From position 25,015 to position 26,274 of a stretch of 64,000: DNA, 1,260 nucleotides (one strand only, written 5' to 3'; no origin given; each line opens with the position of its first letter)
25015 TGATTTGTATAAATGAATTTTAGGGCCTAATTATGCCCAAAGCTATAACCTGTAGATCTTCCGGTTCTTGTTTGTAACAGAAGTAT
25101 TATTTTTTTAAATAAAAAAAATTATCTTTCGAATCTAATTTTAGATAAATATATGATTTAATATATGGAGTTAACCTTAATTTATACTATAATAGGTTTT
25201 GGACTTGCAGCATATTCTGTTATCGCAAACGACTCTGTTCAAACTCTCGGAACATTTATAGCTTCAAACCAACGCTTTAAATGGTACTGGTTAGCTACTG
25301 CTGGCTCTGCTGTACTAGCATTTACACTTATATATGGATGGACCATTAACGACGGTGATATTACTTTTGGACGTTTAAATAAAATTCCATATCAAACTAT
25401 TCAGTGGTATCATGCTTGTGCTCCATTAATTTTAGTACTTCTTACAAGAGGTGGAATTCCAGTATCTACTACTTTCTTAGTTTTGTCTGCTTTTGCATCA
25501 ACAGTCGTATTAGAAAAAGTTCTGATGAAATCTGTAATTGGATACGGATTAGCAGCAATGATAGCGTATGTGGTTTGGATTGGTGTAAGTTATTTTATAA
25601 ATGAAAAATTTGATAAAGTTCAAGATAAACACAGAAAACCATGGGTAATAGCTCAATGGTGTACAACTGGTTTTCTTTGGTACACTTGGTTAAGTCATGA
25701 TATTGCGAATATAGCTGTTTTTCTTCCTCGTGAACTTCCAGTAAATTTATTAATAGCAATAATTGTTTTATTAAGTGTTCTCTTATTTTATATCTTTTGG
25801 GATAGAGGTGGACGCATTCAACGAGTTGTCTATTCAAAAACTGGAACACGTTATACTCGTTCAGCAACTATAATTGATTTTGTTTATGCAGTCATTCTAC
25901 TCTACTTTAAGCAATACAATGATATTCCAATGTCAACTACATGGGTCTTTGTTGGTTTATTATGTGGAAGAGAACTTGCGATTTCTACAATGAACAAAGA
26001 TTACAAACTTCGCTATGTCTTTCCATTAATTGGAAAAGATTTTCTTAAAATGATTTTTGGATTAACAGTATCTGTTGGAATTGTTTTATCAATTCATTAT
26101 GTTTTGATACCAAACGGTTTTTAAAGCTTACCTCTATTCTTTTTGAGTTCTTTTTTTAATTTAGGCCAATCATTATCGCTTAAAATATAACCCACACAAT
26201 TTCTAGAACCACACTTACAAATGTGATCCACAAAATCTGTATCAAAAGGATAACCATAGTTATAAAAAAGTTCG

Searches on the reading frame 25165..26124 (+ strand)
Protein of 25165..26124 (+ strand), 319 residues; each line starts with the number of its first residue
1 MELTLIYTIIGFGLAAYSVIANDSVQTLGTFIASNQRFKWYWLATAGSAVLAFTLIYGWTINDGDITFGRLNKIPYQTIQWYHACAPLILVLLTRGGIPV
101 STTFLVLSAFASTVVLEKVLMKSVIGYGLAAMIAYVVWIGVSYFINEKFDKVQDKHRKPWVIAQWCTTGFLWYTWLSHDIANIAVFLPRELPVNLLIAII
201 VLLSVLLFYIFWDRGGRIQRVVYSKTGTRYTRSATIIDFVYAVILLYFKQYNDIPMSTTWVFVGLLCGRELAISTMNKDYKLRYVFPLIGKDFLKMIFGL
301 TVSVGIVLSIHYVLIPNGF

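Call 52: search_protein_families(library=pfam, proteins=[window:25165-26124:+], max_evalue=0.001)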
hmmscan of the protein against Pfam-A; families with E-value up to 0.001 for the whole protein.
window:25165-26124:+ (319 aa): 0 families

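Call 67: search_protein_families(library=ncbifam, proteins=[window:25165-26124:+], max_evalue=0.00001)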
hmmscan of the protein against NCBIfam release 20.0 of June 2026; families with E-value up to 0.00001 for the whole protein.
window:25165-26124:+ (319 aa): 0 families

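Call 87: search_protein_families(library=pfam, proteins=[window:25165-26124:+], max_evalue=0.1)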
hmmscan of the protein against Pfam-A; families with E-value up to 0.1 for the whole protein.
window:25165-26124:+ (319 aa): 1 family
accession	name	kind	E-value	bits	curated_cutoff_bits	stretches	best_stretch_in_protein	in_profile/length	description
PF01384.25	PHO4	-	0.0028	17.1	33.7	0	238-313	68-143/350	Phosphate transporter family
